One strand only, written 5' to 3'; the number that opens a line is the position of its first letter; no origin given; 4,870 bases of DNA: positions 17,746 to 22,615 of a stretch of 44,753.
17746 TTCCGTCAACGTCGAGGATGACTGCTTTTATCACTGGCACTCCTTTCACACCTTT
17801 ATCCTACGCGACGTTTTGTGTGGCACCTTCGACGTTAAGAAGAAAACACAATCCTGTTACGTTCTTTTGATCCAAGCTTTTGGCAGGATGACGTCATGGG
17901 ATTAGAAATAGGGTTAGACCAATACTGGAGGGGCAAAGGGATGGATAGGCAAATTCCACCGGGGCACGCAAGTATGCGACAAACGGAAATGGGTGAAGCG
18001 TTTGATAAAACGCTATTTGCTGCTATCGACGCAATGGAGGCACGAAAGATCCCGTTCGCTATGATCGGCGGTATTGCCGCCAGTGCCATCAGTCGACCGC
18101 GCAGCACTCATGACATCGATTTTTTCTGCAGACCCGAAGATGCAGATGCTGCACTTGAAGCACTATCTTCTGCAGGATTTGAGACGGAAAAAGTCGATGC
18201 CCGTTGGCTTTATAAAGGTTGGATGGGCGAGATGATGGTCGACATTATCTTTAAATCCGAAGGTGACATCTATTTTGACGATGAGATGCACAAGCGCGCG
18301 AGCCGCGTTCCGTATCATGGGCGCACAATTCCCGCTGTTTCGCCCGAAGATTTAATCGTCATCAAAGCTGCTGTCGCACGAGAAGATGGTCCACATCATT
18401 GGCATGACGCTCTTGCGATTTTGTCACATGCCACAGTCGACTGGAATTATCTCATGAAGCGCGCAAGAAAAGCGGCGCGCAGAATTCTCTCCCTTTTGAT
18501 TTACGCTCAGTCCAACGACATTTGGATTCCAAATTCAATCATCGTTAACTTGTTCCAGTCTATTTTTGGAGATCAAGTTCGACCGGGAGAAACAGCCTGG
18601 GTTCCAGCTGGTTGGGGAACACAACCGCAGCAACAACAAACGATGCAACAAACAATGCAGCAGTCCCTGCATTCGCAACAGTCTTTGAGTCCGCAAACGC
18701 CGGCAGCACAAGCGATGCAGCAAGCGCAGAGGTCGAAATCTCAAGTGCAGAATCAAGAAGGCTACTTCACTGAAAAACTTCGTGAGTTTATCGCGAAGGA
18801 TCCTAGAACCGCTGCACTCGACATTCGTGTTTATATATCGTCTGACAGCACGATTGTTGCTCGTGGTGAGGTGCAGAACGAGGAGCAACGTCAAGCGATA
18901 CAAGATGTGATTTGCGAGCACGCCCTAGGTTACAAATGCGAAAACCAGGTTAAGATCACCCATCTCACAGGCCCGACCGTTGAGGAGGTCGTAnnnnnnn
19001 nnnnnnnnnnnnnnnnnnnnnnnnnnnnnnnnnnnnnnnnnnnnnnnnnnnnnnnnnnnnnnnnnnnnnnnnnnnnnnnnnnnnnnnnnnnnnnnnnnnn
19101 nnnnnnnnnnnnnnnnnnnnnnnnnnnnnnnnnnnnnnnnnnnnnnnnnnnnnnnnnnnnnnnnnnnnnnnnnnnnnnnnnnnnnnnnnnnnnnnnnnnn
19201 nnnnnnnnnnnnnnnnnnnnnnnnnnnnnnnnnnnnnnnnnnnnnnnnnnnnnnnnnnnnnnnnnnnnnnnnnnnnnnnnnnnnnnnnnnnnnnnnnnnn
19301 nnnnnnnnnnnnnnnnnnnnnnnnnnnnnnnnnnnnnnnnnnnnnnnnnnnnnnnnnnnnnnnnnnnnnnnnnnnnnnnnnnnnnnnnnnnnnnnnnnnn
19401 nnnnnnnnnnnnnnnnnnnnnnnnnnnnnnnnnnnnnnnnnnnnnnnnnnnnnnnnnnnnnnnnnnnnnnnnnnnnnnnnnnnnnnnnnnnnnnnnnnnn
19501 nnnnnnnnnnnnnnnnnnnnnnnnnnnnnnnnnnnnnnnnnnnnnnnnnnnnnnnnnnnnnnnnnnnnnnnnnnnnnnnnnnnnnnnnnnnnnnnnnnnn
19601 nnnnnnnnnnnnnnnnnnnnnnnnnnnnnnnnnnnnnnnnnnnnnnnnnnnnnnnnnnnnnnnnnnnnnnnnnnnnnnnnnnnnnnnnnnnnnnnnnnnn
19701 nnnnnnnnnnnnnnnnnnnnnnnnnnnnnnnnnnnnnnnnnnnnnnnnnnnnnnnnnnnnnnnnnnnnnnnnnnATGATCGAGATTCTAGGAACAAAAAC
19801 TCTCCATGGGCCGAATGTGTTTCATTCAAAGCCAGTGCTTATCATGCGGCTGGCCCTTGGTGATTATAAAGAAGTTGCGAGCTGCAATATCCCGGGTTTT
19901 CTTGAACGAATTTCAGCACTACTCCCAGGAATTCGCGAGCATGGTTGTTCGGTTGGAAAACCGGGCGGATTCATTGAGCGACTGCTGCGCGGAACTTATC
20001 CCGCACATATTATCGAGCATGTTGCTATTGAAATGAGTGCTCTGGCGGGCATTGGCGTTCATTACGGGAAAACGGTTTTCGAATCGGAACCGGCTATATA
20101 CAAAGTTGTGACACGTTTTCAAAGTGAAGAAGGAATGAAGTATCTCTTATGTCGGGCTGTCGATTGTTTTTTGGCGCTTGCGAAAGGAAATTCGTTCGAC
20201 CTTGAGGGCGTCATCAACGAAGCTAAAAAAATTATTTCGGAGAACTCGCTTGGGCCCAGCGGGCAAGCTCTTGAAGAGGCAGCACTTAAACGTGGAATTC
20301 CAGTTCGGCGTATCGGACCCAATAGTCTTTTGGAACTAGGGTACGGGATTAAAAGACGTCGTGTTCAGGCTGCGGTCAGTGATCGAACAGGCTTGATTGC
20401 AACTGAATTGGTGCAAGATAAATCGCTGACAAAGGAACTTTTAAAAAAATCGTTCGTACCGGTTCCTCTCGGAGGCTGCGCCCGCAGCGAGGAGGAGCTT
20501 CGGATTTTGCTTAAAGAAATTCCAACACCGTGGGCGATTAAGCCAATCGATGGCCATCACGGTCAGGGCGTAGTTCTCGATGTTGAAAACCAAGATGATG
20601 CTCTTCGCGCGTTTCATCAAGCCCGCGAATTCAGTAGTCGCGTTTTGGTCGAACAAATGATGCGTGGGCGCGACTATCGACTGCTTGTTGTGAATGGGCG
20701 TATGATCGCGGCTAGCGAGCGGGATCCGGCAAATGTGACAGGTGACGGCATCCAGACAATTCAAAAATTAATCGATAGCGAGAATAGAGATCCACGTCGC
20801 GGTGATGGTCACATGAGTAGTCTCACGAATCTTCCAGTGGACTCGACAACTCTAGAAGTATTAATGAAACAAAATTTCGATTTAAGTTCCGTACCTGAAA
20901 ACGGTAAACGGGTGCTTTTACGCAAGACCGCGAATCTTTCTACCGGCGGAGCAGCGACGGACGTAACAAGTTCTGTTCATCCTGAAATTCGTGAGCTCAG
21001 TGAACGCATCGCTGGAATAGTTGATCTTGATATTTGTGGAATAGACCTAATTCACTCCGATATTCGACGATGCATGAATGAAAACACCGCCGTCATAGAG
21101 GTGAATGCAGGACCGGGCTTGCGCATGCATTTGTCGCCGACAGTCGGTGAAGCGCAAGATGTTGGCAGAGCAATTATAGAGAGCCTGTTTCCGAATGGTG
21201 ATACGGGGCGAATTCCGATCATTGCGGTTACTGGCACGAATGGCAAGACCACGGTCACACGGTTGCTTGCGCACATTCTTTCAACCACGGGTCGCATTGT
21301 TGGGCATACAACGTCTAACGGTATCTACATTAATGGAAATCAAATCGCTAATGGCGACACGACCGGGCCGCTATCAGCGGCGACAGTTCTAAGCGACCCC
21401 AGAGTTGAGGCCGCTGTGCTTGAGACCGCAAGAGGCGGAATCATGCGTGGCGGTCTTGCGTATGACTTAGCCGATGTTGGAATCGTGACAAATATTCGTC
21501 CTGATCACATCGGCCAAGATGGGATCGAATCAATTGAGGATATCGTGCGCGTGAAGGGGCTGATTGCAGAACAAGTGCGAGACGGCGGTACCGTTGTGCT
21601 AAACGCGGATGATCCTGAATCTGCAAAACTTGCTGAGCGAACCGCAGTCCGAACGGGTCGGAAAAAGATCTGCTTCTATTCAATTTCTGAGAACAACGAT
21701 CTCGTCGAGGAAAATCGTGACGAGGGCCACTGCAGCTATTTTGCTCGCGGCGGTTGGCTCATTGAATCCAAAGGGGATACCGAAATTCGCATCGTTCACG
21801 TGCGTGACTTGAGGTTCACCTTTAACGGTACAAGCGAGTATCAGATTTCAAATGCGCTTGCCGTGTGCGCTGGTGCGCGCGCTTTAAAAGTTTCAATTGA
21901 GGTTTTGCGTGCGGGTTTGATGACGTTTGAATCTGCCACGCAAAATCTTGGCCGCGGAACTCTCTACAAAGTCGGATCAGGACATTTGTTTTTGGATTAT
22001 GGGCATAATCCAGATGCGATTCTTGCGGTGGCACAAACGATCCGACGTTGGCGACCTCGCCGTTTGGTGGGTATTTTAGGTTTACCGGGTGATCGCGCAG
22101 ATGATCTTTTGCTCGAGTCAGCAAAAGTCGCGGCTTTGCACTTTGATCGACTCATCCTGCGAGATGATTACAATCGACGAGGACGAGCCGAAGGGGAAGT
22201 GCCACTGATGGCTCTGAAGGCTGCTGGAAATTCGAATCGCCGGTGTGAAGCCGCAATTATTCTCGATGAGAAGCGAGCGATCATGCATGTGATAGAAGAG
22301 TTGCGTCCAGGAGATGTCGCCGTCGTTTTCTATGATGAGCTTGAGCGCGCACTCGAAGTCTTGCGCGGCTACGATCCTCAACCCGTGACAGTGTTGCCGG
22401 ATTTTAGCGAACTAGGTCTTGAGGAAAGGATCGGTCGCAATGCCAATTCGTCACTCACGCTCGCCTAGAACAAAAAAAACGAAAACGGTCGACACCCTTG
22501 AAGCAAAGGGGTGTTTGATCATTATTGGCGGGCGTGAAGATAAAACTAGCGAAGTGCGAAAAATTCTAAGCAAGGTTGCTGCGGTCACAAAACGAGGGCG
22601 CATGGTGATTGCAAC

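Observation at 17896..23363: Cyanophycin operon led by a nucleotidyltransferase-BON fusion and a metallophosphoesterase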

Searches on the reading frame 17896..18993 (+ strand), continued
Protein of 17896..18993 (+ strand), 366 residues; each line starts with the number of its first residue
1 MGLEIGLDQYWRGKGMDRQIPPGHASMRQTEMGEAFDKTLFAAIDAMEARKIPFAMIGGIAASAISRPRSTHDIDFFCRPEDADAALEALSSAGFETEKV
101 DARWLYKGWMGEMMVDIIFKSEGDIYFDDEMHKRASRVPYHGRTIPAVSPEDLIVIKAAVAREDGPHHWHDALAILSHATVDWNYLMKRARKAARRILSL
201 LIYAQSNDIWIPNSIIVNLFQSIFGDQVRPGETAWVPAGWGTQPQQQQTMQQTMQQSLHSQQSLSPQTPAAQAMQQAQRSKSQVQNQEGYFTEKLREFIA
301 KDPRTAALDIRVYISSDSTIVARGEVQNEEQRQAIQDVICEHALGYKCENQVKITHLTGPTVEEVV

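Call 74: search_dna_similar(query=window:17941-18993:+, collection=plasmids, mode=protein, max_evalue=0.00001, max_rows=10)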
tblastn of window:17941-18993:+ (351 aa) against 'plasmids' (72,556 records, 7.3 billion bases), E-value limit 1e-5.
Records with a match: 20; places in all: 20; records where one place covers at least 80% of the query: 0.
Best place of each record, by identity: <60% 20.
By first word of the organism name: Rhizobium 19; Sinorhizobium 1.
By predicted mobility (MOB-suite, as given by PLSDB): non-mobilizable 13; conjugative 7.
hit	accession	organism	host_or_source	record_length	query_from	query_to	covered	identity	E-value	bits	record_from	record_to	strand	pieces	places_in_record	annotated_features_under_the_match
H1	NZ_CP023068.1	Sinorhizobium sojae CCBAU 05684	G.max,nodule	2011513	28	173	42%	31.8%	2e-7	60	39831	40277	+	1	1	record has no annotation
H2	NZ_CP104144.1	Rhizobium sullae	Sulla coronaria,cell culture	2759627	28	172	41%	31.8%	3e-6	57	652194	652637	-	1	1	record has no annotation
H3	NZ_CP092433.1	Rhizobium sp. K102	Phaseolus vulgaris,Cell culture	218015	54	172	34%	35.9%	5e-6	56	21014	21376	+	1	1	nucleotidyltransferase family protein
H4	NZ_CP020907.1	Rhizobium etli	Phaseolus vulgaris,cell culture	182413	54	172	34%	35.8%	5e-7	59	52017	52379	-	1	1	nucleotidyltransferase family protein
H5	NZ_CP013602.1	Rhizobium sp. N731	Phaseolus vulgaris,Whole ...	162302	54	172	34%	35.8%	7e-7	59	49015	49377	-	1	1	nucleotidyltransferase family protein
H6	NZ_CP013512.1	Rhizobium sp. N1314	Phaseolus vulgaris,Whole ...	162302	54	172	34%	35.8%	7e-7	59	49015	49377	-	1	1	nucleotidyltransferase family protein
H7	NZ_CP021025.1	Rhizobium sp. TAL182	Phaseolus vulgaris,cell culture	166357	54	172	34%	35.8%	7e-7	59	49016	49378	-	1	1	nucleotidyltransferase family protein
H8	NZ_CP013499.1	Rhizobium sp. N621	Phaseolus vulgaris,Whole ...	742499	54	172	34%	35.8%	7e-7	59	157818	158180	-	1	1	nucleotidyltransferase family protein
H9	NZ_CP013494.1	Rhizobium sp. N6212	Phaseolus vulgaris,Whole ...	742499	54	172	34%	35.8%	7e-7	59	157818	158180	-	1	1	nucleotidyltransferase family protein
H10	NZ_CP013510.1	Rhizobium sp. N1341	Phaseolus vulgaris,Whole ...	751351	54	172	34%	35.8%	7e-7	59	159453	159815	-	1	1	nucleotidyltransferase family protein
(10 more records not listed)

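Call 75: search_dna_similar(query=window:17941-18993:+, collection=phages, mode=protein, max_evalue=0.00001, max_rows=10)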
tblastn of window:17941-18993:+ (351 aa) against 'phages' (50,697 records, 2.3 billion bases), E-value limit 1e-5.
No match.
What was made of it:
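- On CD-NTase/CBASS-type or other known anti-phage signalling systems: There are no phage relatives (call 75).
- There are no phage hits and only weak partial hits on rhizobial megaplasmids (calls 74, 75).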

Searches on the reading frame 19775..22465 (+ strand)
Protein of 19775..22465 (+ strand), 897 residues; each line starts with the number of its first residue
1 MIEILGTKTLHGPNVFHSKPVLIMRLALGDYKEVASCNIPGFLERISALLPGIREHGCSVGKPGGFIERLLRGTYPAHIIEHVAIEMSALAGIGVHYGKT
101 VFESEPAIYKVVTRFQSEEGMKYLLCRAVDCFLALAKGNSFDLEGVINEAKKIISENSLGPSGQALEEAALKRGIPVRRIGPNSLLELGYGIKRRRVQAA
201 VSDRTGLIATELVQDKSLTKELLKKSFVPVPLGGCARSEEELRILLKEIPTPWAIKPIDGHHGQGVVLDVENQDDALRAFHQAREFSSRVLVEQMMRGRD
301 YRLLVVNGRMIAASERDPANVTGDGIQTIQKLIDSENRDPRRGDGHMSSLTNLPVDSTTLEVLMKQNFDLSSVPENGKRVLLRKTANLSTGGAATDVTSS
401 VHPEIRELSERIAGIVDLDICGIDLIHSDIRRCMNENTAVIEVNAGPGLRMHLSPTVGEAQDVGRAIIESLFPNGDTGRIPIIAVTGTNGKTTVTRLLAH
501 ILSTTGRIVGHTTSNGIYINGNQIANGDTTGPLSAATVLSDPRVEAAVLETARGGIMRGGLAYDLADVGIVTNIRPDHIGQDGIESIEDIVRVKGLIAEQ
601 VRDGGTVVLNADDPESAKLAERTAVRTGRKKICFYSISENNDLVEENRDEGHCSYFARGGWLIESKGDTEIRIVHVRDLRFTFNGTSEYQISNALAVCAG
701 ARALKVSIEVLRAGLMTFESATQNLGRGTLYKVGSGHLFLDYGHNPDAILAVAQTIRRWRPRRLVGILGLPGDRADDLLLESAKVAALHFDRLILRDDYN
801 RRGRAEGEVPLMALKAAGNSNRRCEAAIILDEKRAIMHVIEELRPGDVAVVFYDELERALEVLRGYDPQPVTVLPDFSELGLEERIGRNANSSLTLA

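Call 7: search_protein_families(library=pfam, proteins=[window:19775-22465:+], max_evalue=0.1)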
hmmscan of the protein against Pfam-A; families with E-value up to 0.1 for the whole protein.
window:19775-22465:+ (897 aa): 10 families
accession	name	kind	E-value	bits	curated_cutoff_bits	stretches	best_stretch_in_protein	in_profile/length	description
PF18921.5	Cyanophycin_syn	-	1.1e-30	106.4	27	1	24-136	2-114/115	Cyanophycin synthase-like N-terminal domain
PF08245.18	Mur_ligase_M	-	2.9e-28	99.6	24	1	485-699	1-198/200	Mur ligase middle domain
PF08443.16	RimK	-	2.9e-14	53.5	21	2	214-317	2-106/188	RimK-like ATP-grasp domain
PF02875.26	Mur_ligase_C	-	1e-12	49.5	28.4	1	737-851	13-123/127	Mur ligase, glutamate ligase domain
PF02655.19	ATP-grasp_3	-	2.1e-06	28.4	23.2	1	213-307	1-80/160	ATP-grasp domain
PF14397.11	ATPgrasp_ST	-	1.5e-05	24.8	31.4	1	210-288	16-98/278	Sugar-transfer associated ATP-grasp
PF07478.18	Dala_Dala_lig_C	-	0.0056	16.7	24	0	246-307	32-92/204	D-ala D-ala ligase C-terminus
PF02955.21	GSH-S_ATP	-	0.0097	15.8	23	1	236-319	18-105/175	Prokaryotic glutathione synthetase, ATP-grasp domain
PF02222.28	ATP-grasp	-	0.088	12.9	27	0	223-296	3-76/179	ATP-grasp domain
PF19842.5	YqeC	-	0.092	13.4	27.6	0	483-523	1-41/145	YqeC protein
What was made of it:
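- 19775..22468 (+): cphA, cyanophycin synthetase 1, 897 aa. Cyanophycin_syn N domain, ATP-grasp, Mur_ligase_M and Mur_ligase_C are all present (call 7).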

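Call 8: search_protein_families(library=ncbifam, proteins=[window:19775-22465:+], max_evalue=0.01)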
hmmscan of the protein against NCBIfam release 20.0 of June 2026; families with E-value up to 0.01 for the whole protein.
window:19775-22465:+ (897 aa): 46 families (the best 25 are shown)
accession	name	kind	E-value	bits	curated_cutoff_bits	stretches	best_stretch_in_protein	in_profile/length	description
TIGR02068.2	cya_phycin_syn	equivalog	0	1058.1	850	1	4-864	2-859/862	cyanophycin synthetase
NF010623.0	PRK14016.1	subfamily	3.8e-298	991.4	877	1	2-864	1-861/871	cyanophycin synthetase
NF002688.0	PRK02471.1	equivalog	1.1e-59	202.6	425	1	157-474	429-754/756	bifunctional glutamate--cysteine ligase GshA/glutathione synthetase GshB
TIGR03103.1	trio_acet_GNAT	equivalog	2.9e-55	187.8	569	1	158-474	239-543/547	N-acetylglutaminylglutamine synthetase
TIGR01435.1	glu_cys_lig_rel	equivalog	1.3e-34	119.6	656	1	198-467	452-715/719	bifunctional glutamate--cysteine ligase/glutathione synthetase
NF001126.0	PRK00139.1-4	equivalog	2.8e-34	118.5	373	1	466-851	90-454/486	UDP-N-acetylmuramoyl-L-alanyl-D-glutamate--2,6-diaminopimelate ligase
NF001124.0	PRK00139.1-2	equivalog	1.5e-30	106.4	476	1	477-851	109-464/500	UDP-N-acetylmuramoyl-L-alanyl-D-glutamate--2,6-diaminopimelate ligase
NF008896.0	PRK11929.1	equivalog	1e-29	103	1023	1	477-851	109-470/965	bifunctional UDP-N-acetylmuramoyl-L-alanyl-D-glutamate--2,6-diaminopimelate ligase MurE/UDP-N-acetylmuramoyl-tripeptide--D-alanyl-D-alanine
TIGR01085.1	murE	subfamily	1.6e-29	103.2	257.3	1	479-851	84-443/472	UDP-N-acetylmuramyl-tripeptide synthetase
NF053645.1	pMurC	equivalog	7e-22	77.8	560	2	481-644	103-252/492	pseudomurein biosynthesis peptide ligase pMurC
TIGR01143.1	murF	subfamily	8.5e-21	74.4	288.6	1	480-769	74-332/418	UDP-N-acetylmuramoyl-tripeptide--D-alanyl-D-alanine ligase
TIGR00768.1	rimK_fam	subfamily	6.6e-20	71.6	143.4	2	212-316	84-193/276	RimK family alpha-L-glutamate ligase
TIGR01082.1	murC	equivalog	6.8e-20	71.6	335.1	2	567-851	169-435/449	UDP-N-acetylmuramate--L-alanine ligase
NF010628.0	PRK14022.1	equivalog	1.6e-19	70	536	1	478-850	109-451/483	UDP-N-acetylmuramoyl-L-alanyl-D-glutamate--L-lysine ligase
NF001123.0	PRK00139.1-1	equivalog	3.1e-19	69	586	1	478-851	105-461/493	UDP-N-acetylmuramoyl-L-alanyl-D-glutamate--2,6-diaminopimelate ligase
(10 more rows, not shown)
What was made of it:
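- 19775..22468 (+): TIGR02068 1058 bits against a cut-off of 850 (call 8).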

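Call 34: find_related_loci(query=window:19775-22465:+, collection=metagenome_contigs, flank=6000)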
Query window:19775-22465:+ (897 aa) in metagenome_contigs; peptide patterns used: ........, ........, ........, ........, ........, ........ (x = any residue, [..] = any of these).
175 stretches matched a pattern, but none encodes a relative of the query by tblastn (E <= 1e-3).
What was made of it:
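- Tried and rejected: The single-sequence cphA scan of metagenome contigs found nothing because its patterns were too specific (call 34).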

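Call 37: find_related_loci(query=A2, collection=metagenome_contigs, flank=6000)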
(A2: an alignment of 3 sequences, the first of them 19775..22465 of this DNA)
Query A2 (897 aa) in metagenome_contigs; peptide patterns used: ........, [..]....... (x = any residue, [..] = any of these).
163 stretches matched a pattern; 38 encode a relative of the query (tblastn E <= 1e-3); 38 distinct loci.
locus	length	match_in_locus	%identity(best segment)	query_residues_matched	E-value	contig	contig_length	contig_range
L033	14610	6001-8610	49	2-871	0e+0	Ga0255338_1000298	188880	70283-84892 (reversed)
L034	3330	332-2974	41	2-886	0e+0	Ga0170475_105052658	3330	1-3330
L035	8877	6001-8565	43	10-866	0e+0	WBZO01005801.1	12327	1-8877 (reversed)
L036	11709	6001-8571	40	9-866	0e+0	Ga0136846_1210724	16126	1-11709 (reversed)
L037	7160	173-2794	40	9-879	0e+0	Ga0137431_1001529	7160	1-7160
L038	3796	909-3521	39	9-876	0e+0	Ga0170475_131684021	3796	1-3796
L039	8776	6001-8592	39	2-866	0e+0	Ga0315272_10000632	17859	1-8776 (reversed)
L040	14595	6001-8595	39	2-866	0e+0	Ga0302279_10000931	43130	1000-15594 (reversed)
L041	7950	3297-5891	39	2-866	0e+0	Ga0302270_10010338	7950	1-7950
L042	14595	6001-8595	39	2-866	0e+0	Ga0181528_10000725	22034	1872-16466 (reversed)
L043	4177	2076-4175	44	2-699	0e+0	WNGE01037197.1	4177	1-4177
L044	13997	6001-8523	38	10-864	7e-171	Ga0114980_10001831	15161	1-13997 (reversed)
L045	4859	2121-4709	38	2-864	4e-165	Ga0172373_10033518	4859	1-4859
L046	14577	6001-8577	36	2-863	1e-160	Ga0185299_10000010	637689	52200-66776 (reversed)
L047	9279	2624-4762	39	2-719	2e-153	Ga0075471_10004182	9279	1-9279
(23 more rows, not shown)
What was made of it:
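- Tried and rejected: I repeated it with a three-sequence alignment (call 37).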

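Call 61: find_homologous_proteins(query=window:19775-22465:+, max_evalue=1e-50)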
Query window:19775-22465:+ (897 aa): 7841 proteins with E <= 1e-50 among 8000 candidates; the best 120 are listed.
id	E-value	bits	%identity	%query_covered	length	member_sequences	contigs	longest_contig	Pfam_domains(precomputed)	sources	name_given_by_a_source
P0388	0.0e+0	1999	100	100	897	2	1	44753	PF18921.6,PF02875.27,PF08245.19,PF08443.17,PF02655.20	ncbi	-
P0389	0.0e+0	1302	65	99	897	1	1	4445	PF14397.12,PF18921.6,PF02875.27,PF08245.19,PF08443.17,PF02655.20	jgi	jgi:cyanophycin synthetase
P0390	0.0e+0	1055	56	97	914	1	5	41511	PF18921.6,PF02875.27,PF08245.19,PF08443.17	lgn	-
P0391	5.5e-297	1006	52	97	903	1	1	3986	PF18921.6,PF02875.27,PF08245.19,PF02222.28,PF08443.17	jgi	jgi:cyanophycin synthetase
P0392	1.0e-292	992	52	99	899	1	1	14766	PF14397.12,PF18921.6,PF02875.27,PF08245.19,PF08443.17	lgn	-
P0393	2.7e-290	984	52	97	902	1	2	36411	PF14397.12,PF18921.6,PF02875.27,PF08245.19,PF08443.17,PF02655.20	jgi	jgi:cyanophycin synthetase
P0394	3.4e-288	977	52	97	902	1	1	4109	PF14397.12,PF18921.6,PF02875.27,PF08245.19,PF02222.28,PF08443.17,PF02655.20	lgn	-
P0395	3.5e-288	977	51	97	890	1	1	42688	PF14397.12,PF18921.6,PF02875.27,PF08245.19,PF08443.17,PF02655.20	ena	-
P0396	4.4e-287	973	51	99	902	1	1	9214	PF14397.12,PF18921.6,PF02875.27,PF08245.19,PF08443.17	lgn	-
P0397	5.0e-286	970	51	97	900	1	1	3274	PF14397.12,PF18921.6,PF02875.27,PF08245.19,PF08443.17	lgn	-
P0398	1.5e-285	968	51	100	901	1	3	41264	PF14397.12,PF18921.6,PF02875.27,PF08245.19,PF08443.17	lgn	-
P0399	3.1e-285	967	53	97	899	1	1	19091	PF14397.12,PF18921.6,PF02875.27,PF08245.19,PF08443.17,PF07478.19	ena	-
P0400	9.1e-285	965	50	97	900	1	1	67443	PF18921.6,PF02875.27,PF08245.19,PF02222.28,PF08443.17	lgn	-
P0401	2.1e-284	964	51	97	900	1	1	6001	PF02955.22,PF14397.12,PF18921.6,PF02875.27,PF08245.19,PF02222.28,PF08443.17,PF02655.20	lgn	-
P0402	1.3e-281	955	49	99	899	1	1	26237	PF14397.12,PF18921.6,PF02875.27,PF08245.19,PF08443.17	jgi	jgi:cyanophycin synthetase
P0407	6.3e-279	946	50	98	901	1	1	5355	PF18921.6,PF02875.27,PF08245.19,PF08443.17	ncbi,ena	ncbi:MAG: cyanophycin synthetase [Pseudobdellovibrionaceae bacterium]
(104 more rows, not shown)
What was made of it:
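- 19775..22468 (+): The nearest relatives outside the clade are at most 52% identical (call 61).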

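Call 62: find_encoding_contigs(protein=P0393, flank=6000, max_places=1)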
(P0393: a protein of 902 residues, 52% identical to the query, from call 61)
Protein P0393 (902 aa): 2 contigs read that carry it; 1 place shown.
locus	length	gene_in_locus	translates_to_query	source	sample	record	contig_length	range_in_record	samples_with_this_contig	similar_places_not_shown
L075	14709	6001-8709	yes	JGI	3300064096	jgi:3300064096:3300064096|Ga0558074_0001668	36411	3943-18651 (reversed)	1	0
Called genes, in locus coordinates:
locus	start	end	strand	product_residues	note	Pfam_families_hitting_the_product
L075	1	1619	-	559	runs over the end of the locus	-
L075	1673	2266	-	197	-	-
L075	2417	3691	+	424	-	PF00108:Thiolase_N, PF02803:Thiolase_C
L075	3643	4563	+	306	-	PF01435:Peptidase_M48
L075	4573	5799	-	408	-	PF00691:OmpA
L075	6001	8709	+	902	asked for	PF18921:Cyanophycin_syn, PF14397:ATPgrasp_ST (weak), PF02655:ATP-grasp_3 (faint), PF08443:RimK (weak), PF08245:Mur_ligase_M, PF02875:Mur_ligase_C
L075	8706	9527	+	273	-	PF03575:Peptidase_S51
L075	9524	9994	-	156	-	PF00571:CBS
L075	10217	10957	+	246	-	PF12811:BaxI_1, PF01027:Bax1-I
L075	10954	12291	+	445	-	-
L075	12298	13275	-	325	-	PF00480:ROK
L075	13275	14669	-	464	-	PF00128:Alpha-amylase, PF02806:Alpha-amylase_C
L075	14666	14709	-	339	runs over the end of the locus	PF02463:SMC_N (weak), PF00005:ABC_tran, PF13191:AAA_16 (faint), PF13304:AAA_21 (faint)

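Call 63: find_encoding_contigs(protein=P0407, flank=6000, max_places=1)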
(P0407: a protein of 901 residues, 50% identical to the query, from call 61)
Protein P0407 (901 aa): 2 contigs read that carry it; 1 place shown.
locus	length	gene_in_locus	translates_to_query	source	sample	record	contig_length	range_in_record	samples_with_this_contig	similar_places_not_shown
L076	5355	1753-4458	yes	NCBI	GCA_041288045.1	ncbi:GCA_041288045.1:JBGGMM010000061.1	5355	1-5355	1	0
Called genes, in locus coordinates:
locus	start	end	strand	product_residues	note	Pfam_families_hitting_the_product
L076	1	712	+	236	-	PF02735:Ku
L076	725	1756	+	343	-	PF01068:DNA_ligase_A_M, PF09414:RNA_ligase (weak), PF04679:DNA_ligase_A_C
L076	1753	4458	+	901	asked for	PF18921:Cyanophycin_syn, PF08443:RimK (faint), PF08245:Mur_ligase_M, PF02875:Mur_ligase_C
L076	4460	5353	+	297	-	PF03575:Peptidase_S51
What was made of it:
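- Closest known: cphA-cphB cyanophycin synthetase and cyanophycinase gene pair. Same: The nearest outgroups also carry cphA-cphB as a two-gene unit (calls 62, 63).
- The nearest cphA outgroups are cphA-cphB alone (L075) or sit behind Ku-LigD with a 4-nt overlap (L076) (calls 62, 63).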
